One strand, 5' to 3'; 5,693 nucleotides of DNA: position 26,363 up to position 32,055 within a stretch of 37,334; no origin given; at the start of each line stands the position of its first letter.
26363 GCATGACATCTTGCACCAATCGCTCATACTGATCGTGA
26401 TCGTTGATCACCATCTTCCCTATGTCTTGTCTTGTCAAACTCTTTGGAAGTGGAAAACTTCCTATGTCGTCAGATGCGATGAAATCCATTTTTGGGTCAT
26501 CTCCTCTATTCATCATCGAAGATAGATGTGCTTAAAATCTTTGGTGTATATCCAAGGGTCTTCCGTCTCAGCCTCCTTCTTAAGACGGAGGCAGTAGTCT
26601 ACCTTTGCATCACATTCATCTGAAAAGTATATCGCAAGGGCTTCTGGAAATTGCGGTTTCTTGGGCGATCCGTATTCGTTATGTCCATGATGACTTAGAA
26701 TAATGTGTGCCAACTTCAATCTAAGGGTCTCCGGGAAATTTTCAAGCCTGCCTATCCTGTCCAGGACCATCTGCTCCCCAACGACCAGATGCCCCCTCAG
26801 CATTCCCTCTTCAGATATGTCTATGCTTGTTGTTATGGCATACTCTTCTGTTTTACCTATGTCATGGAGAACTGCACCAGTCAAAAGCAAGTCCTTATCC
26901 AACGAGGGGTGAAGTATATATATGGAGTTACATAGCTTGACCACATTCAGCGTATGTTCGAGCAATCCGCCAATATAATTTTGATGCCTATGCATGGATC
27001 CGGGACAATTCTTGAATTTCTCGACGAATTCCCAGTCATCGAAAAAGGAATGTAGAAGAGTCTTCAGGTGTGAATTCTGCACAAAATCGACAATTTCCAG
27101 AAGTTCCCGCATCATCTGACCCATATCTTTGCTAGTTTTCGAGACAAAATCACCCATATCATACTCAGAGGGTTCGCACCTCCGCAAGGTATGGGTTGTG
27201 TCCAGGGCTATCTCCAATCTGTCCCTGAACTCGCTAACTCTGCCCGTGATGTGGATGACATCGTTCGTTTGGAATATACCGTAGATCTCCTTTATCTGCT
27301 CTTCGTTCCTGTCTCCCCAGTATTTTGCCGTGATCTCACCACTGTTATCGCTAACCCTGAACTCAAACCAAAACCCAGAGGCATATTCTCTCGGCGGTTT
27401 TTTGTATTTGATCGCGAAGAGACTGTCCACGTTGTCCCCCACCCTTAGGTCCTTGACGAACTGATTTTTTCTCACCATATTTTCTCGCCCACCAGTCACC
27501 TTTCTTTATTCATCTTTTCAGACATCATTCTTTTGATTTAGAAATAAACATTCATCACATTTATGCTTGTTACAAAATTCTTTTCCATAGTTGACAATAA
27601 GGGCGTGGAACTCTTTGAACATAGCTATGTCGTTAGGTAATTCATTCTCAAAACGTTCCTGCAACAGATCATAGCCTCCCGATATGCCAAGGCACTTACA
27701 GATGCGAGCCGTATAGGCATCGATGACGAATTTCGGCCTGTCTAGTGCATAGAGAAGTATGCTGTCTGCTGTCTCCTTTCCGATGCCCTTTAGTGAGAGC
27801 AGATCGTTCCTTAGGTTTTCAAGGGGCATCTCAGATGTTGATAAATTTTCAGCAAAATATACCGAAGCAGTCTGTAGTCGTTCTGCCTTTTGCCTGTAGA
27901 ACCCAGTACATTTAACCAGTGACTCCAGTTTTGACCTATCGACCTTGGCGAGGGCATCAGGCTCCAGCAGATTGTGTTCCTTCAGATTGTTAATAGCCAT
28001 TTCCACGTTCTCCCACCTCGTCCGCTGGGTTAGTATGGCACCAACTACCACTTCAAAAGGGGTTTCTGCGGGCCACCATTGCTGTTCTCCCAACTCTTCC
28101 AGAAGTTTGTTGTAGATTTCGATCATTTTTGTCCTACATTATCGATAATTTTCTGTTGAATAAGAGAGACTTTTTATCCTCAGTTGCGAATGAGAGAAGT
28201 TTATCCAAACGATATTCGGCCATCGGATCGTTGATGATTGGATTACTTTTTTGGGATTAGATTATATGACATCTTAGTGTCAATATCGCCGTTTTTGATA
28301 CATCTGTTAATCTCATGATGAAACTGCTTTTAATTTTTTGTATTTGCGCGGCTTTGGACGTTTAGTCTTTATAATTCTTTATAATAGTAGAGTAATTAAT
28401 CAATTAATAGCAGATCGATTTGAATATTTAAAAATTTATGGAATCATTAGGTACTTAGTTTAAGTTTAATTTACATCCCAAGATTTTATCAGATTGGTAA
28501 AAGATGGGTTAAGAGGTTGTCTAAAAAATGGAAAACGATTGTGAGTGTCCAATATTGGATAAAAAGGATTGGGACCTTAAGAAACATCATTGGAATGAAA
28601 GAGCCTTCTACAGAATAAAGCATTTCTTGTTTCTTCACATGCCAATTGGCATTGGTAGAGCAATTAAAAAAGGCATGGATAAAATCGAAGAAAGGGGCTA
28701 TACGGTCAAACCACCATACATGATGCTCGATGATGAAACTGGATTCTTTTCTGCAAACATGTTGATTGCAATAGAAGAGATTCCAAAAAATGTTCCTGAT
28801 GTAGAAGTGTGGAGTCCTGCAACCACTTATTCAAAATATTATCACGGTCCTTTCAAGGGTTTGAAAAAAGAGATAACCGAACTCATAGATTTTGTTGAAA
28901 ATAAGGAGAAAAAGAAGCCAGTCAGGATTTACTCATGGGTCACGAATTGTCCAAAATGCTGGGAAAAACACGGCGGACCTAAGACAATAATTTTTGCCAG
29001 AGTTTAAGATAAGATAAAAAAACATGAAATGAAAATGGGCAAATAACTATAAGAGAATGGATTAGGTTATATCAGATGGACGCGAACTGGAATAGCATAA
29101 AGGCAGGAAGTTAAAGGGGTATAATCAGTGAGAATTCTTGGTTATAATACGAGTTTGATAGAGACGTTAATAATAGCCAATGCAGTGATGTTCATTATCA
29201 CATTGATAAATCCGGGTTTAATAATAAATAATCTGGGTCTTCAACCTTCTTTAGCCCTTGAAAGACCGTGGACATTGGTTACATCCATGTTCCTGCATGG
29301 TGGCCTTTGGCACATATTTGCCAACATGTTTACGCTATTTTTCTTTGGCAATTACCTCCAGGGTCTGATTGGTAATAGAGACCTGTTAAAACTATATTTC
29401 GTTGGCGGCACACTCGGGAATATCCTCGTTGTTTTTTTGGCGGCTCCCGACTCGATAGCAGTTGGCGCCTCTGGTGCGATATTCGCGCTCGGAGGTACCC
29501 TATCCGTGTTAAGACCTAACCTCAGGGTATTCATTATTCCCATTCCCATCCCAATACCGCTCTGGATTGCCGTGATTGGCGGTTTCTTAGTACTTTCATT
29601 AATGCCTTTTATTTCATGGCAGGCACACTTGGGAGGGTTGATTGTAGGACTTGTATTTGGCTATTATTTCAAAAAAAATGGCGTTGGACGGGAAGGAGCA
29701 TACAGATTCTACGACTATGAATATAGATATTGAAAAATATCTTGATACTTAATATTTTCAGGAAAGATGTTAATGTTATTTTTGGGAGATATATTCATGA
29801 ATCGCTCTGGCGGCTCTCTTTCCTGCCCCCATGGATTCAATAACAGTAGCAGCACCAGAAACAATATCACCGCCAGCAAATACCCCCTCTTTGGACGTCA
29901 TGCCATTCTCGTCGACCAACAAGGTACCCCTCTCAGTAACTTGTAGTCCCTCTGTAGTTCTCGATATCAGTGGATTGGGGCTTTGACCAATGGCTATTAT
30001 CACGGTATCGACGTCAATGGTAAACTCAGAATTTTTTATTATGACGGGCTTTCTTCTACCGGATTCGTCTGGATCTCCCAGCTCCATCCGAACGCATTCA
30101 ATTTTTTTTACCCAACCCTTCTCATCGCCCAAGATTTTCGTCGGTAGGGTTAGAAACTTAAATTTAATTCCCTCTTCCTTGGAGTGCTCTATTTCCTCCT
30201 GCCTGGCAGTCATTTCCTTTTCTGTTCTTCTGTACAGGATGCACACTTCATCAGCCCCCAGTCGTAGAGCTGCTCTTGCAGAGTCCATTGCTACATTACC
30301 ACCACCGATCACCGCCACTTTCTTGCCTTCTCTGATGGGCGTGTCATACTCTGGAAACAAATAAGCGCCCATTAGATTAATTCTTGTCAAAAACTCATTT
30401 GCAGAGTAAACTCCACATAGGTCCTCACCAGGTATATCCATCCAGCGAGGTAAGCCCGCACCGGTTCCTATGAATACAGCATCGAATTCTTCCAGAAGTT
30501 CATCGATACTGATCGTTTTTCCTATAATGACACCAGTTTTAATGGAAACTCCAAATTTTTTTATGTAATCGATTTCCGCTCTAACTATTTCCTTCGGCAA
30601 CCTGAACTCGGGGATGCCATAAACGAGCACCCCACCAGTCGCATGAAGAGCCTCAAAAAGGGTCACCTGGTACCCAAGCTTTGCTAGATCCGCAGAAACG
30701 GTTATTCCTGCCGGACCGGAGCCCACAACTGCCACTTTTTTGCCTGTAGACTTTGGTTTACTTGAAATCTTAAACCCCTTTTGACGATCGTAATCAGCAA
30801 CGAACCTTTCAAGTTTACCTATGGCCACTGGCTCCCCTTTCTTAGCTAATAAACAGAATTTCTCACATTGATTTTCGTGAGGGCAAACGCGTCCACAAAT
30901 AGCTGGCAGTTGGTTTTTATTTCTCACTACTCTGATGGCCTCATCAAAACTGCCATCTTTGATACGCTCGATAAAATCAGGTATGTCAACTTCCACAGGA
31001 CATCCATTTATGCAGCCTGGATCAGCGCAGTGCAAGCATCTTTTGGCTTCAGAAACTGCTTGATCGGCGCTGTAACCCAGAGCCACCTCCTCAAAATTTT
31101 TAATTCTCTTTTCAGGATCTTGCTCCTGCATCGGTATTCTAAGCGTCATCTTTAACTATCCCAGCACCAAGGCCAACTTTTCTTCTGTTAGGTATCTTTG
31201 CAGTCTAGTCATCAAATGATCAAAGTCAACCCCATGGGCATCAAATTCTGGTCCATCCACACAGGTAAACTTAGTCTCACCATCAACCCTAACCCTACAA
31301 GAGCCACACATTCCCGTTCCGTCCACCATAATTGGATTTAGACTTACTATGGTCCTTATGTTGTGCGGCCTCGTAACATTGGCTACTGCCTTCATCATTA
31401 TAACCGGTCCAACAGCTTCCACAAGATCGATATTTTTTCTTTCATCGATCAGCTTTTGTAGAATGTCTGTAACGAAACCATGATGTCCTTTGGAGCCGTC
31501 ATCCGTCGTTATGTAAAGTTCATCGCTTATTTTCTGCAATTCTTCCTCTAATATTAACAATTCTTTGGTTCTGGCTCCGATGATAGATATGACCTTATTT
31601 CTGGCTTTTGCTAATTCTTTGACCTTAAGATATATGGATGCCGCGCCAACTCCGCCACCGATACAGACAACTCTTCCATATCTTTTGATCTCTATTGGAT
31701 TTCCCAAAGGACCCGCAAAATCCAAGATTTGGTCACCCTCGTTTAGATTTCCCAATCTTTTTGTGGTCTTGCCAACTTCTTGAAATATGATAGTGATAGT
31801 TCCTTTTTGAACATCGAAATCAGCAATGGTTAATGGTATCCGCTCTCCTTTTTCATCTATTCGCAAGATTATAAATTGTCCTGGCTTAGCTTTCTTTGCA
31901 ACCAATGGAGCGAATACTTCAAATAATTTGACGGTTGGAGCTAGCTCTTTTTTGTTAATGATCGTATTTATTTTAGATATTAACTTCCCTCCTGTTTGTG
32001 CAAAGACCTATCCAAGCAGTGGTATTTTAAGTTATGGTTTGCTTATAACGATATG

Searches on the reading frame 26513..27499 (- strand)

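Call 78: search_protein_families(library=pfam, proteins=[window:26513-27499:-], max_evalue=0.00001)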
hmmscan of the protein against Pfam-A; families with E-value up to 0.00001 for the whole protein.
window:26513-27499:- (328 aa): 2 families
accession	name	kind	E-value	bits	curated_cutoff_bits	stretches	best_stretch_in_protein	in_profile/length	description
PF01966.28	HD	-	3.6e-14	53.5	22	1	180-298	2-115/116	HD domain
PF01336.31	tRNA_anti-codon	-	8.2e-06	26.1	27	0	45-99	18-69/75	OB-fold nucleic acid binding domain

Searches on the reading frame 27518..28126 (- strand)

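Call 78: search_protein_families(library=pfam, proteins=[window:27518-28126:-], max_evalue=0.00001)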
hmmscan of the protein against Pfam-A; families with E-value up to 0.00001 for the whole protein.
window:27518-28126:- (202 aa): 1 family
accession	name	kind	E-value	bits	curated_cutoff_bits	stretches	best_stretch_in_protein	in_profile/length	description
PF00730.31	HhH-GPD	-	5.8e-17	62.4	26.2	1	28-151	1-91/108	HhH-GPD superfamily base excision DNA repair protein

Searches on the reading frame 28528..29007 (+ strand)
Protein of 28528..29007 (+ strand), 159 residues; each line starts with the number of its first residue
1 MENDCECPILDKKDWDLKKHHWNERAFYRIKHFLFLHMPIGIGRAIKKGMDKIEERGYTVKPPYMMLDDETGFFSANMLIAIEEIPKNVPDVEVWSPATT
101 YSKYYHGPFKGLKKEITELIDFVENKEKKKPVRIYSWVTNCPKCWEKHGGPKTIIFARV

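Call 78: search_protein_families(library=pfam, proteins=[window:28528-29007:+], max_evalue=0.00001)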
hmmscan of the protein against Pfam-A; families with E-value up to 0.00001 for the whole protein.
window:28528-29007:+ (159 aa): 1 family
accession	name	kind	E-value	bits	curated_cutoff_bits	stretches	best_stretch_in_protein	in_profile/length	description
PF20603.3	Bact_hydrolase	-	2.4e-23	83.2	27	1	4-159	9-160/160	Bacterial hydrolase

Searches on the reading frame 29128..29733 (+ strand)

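Call 78: search_protein_families(library=pfam, proteins=[window:29128-29733:+], max_evalue=0.00001)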
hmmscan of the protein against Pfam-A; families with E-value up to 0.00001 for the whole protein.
window:29128-29733:+ (201 aa): 2 families
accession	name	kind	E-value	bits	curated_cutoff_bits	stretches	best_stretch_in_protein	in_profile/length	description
PF01694.28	Rhomboid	-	8.1e-33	114.1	22.6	1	46-182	3-141/143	Rhomboid domain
PF08551.15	DUF1751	-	3.6e-09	37.5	22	1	40-115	1-76/99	Eukaryotic integral membrane protein (DUF1751)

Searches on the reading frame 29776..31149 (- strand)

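Call 78: search_protein_families(library=pfam, proteins=[window:29776-31149:-], max_evalue=0.00001)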
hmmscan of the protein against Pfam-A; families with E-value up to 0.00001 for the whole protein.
window:29776-31149:- (457 aa): 5 families
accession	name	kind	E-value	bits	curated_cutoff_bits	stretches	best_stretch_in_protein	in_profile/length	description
PF14691.11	Fer4_20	-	5.4e-44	149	25.8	1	15-125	1-112/113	Dihydroprymidine dehydrogenase domain II, 4Fe-4S cluster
PF07992.20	Pyr_redox_2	-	2.2e-38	132.8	26.1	1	137-440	1-288/291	Pyridine nucleotide-disulphide oxidoreductase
PF00070.33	Pyr_redox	-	4.6e-12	46.7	22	1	277-351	1-78/82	Pyridine nucleotide-disulphide oxidoreductase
PF13738.12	Pyr_redox_3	-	8.3e-10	38.8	30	0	224-426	127-304/305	Pyridine nucleotide-disulphide oxidoreductase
PF13450.12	NAD_binding_8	-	3.8e-06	27.5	21.9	1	141-173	1-33/68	NAD(P)-binding Rossmann-like domain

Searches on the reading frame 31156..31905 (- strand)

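Call 78: search_protein_families(library=pfam, proteins=[window:31156-31905:-], max_evalue=0.00001)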
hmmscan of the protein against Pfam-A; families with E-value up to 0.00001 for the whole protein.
window:31156-31905:- (249 aa): 1 family
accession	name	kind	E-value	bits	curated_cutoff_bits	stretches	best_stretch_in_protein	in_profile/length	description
PF10418.14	DHODB_Fe-S_bind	-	3.8e-13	49.4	23.9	1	190-226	1-40/41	Iron-sulfur cluster binding domain of dihydroorotate dehydrogenase B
